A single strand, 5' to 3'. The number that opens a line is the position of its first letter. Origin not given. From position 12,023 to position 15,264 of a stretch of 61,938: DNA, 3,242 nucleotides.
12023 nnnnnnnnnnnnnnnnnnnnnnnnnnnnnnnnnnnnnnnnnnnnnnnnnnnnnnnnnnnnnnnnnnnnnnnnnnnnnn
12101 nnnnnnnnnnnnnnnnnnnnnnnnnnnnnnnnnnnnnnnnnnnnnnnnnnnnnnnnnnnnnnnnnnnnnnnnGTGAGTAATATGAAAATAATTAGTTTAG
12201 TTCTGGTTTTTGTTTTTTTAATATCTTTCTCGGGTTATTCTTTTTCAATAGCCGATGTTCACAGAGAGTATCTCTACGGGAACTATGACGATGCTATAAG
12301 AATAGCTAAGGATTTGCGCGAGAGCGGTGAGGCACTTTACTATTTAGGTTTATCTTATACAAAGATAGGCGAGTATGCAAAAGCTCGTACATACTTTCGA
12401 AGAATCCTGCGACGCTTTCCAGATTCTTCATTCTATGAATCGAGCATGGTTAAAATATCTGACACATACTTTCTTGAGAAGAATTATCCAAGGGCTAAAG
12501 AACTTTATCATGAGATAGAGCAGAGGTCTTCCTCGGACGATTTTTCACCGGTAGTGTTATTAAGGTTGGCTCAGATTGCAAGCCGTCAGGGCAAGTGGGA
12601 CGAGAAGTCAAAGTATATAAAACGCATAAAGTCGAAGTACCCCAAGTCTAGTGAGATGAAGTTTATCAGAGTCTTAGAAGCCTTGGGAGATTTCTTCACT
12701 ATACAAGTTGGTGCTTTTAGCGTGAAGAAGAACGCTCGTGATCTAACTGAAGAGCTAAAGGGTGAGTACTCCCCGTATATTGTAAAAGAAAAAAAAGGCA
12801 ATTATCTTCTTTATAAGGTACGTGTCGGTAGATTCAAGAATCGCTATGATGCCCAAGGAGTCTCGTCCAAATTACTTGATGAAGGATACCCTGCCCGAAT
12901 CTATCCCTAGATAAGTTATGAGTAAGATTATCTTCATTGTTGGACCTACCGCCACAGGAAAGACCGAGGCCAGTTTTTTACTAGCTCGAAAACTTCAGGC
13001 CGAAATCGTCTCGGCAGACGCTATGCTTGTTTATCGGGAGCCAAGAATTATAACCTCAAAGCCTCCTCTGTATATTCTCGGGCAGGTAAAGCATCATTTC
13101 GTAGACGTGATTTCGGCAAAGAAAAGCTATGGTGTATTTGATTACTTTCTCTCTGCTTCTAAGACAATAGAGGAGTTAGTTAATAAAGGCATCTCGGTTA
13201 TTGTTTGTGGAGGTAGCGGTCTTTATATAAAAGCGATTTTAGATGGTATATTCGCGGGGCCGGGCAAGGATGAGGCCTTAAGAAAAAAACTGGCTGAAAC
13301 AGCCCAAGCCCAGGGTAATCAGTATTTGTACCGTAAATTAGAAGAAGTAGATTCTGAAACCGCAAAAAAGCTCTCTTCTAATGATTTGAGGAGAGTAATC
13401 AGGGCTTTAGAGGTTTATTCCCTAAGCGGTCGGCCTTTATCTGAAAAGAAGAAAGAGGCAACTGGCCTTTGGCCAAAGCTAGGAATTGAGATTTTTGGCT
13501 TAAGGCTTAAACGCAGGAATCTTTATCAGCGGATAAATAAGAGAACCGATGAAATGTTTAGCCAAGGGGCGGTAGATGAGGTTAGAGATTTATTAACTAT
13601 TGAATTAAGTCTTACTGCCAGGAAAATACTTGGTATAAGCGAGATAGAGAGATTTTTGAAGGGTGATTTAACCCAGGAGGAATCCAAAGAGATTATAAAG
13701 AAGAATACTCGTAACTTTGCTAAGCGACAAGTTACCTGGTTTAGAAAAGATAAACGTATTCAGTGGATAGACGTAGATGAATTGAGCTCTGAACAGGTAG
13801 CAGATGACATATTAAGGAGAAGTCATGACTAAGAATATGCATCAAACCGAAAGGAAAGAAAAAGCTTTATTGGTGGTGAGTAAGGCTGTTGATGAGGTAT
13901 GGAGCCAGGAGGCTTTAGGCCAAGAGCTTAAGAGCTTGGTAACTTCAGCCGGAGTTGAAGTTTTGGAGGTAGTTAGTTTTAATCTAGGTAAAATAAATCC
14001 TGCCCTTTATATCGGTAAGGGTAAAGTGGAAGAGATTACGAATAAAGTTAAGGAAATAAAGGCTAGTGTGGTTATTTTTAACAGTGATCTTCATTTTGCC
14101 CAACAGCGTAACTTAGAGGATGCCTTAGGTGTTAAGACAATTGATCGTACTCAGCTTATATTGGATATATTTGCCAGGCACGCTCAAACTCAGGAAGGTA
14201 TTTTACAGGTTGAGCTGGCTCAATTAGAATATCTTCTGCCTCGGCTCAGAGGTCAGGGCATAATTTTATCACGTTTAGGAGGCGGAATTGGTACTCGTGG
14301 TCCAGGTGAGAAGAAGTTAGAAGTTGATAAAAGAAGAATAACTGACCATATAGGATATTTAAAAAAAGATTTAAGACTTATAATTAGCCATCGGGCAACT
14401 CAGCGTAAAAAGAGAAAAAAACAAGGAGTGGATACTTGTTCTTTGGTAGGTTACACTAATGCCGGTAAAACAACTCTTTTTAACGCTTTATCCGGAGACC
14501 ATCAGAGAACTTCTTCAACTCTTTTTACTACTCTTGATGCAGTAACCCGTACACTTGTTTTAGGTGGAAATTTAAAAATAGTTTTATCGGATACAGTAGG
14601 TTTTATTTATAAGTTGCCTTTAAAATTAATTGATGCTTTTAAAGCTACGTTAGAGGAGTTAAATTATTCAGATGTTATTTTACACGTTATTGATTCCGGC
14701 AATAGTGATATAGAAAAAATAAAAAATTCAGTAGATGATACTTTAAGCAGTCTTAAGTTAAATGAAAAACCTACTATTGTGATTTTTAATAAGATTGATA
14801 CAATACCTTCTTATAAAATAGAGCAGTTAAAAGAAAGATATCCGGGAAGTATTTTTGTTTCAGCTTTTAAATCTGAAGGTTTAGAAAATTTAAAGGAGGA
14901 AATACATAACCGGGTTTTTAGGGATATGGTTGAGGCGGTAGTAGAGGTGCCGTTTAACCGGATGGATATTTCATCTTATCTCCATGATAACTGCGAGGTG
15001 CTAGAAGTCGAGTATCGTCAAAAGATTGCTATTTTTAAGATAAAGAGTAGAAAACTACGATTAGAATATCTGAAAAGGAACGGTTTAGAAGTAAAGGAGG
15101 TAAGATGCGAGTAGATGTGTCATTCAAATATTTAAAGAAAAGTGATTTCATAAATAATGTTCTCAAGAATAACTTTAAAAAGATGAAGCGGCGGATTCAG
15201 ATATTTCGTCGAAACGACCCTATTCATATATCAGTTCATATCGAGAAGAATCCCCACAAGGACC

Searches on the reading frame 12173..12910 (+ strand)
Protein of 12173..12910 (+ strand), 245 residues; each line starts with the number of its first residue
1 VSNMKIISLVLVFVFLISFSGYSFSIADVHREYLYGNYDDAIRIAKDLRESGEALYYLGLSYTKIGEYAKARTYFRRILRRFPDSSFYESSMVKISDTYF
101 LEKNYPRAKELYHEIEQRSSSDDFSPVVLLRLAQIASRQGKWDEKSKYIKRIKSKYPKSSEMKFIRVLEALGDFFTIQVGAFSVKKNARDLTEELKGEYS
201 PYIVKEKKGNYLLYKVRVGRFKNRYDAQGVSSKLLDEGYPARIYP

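Call 77: search_protein_families(library=pfam, proteins=[window:12173-12910:+], max_evalue=0.001)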
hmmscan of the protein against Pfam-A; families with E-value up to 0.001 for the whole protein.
window:12173-12910:+ (245 aa): 17 families
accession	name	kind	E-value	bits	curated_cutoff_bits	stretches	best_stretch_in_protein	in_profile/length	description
PF13174.12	TPR_6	-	3.1e-19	68.7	26.3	1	53-85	1-33/33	Tetratricopeptide repeat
PF07719.23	TPR_2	-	7.7e-13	47.9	27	1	53-84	2-33/34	Tetratricopeptide repeat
PF05036.18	SPOR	-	9.8e-13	48.7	21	1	173-234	3-64/76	SPOR domain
PF13428.12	TPR_14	-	2.9e-12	46.4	23.5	1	53-85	2-34/44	Tetratricopeptide repeat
PF00515.34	TPR_1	-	8.5e-11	41.6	27.8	1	53-84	2-33/34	Tetratricopeptide repeat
PF14559.12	TPR_19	-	2.3e-09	37.9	25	0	36-85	5-58/68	Tetratricopeptide repeat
PF13432.12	TPR_16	-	2e-08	35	32.7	1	36-85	11-64/65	Tetratricopeptide repeat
PF13424.12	TPR_12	-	2.2e-08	34.6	30.1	1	53-112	4-68/77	Tetratricopeptide repeat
PF14853.12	Fis1_TPR_C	-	5.5e-06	26.9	25.3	1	53-83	2-32/53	Fis1 C-terminal tetratricopeptide repeat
PF13374.12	TPR_10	-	9.8e-06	25.9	27.5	0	54-81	4-31/42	Tetratricopeptide repeat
PF25062.1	ARM_TT21_N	-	1.5e-05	25.3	40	1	38-158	85-200/222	Tetratricopeptide repeat protein 21 N-terminal ARM repeat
PF12895.13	ANAPC3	-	2.6e-05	24.9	27.2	0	35-76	36-80/82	Anaphase-promoting complex, cyclosome, subunit 3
PF09976.15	TPR_21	-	2.6e-05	24.5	25.5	1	61-155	48-142/193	Tetratricopeptide repeat-like domain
PF13176.12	TPR_7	-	0.00013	22.2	27.9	0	54-79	1-26/36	Tetratricopeptide repeat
PF13181.12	TPR_8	-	0.00014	22.2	25.7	0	53-84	2-33/34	Tetratricopeptide repeat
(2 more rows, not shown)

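Call 78: search_protein_families(library=padloc, proteins=[window:12173-12910:+], max_evalue=0.001)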
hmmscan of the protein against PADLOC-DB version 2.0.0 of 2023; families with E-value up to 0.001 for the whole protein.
window:12173-12910:+ (245 aa): 0 families

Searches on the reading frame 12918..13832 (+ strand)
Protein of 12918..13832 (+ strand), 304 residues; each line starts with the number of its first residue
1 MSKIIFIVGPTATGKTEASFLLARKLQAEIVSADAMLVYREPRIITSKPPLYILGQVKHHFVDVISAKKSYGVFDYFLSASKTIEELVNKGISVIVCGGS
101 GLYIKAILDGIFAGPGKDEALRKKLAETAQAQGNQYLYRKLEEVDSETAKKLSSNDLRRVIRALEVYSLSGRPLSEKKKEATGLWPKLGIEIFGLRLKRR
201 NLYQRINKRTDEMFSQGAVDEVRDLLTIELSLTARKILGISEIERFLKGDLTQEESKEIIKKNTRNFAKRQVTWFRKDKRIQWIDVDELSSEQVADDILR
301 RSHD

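Call 77: search_protein_families(library=pfam, proteins=[window:12918-13832:+], max_evalue=0.001)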
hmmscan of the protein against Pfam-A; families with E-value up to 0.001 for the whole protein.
window:12918-13832:+ (304 aa): 2 families
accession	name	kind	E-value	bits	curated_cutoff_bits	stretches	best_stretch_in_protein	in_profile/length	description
PF01715.23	IPPT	-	1.9e-71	241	23.6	1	38-278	2-243/243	IPP transferase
PF01745.22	IPT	-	0.00012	22.1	20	1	3-63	2-62/233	Isopentenyl transferase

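Call 78: search_protein_families(library=padloc, proteins=[window:12918-13832:+], max_evalue=0.001)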
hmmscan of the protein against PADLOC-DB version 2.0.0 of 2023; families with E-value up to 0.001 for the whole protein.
window:12918-13832:+ (304 aa): 2 families
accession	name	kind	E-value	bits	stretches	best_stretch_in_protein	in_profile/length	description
PDLC02082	Cas3b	-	0.00021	17.8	1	4-69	248-306/734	-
PDLC01759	Cas3b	-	0.0004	17.2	1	2-71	230-291/711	-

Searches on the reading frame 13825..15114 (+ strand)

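Call 77: search_protein_families(library=pfam, proteins=[window:13825-15114:+], max_evalue=0.001)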
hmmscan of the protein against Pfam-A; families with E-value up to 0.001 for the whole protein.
window:13825-15114:+ (429 aa): 8 families
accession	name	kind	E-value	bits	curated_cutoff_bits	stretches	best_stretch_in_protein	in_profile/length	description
PF13167.11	GTP-bdg_N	-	7.1e-29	100.7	25.4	1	33-117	5-89/89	GTP-binding GTPase N-terminal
PF16360.10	GTP-bdg_M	-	9.8e-29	100.2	29.5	1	119-197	1-79/79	GTP-binding GTPase Middle Region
PF01926.29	MMR_HSR1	-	4.1e-22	78.9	21.9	1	205-323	2-113/113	50S ribosome-binding GTPase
PF02421.24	FeoB_N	-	3.5e-08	33.6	27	1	205-359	3-155/156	Ferrous iron transport protein B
PF16897.10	MMR_HSR1_Xtn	-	1.4e-07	31.9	35.2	1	315-363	56-103/106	C-terminal region of MMR_HSR1 domain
PF03193.22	RsgA_GTPase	-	1.8e-05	25.1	30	0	301-364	40-108/174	RsgA GTPase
PF19275.4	HflX_C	-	8.4e-05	23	26.4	1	341-394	11-64/102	HflX C-terminal domain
PF00025.27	Arf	-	0.00023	21.1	22.3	1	205-337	17-138/174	ADP-ribosylation factor family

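Call 78: search_protein_families(library=padloc, proteins=[window:13825-15114:+], max_evalue=0.001)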
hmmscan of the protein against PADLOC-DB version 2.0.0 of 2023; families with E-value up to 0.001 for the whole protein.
window:13825-15114:+ (429 aa): 1 family
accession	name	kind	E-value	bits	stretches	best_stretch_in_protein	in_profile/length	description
PDLC03841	LeoBC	-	7e-05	20.1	0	168-226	48-102/601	-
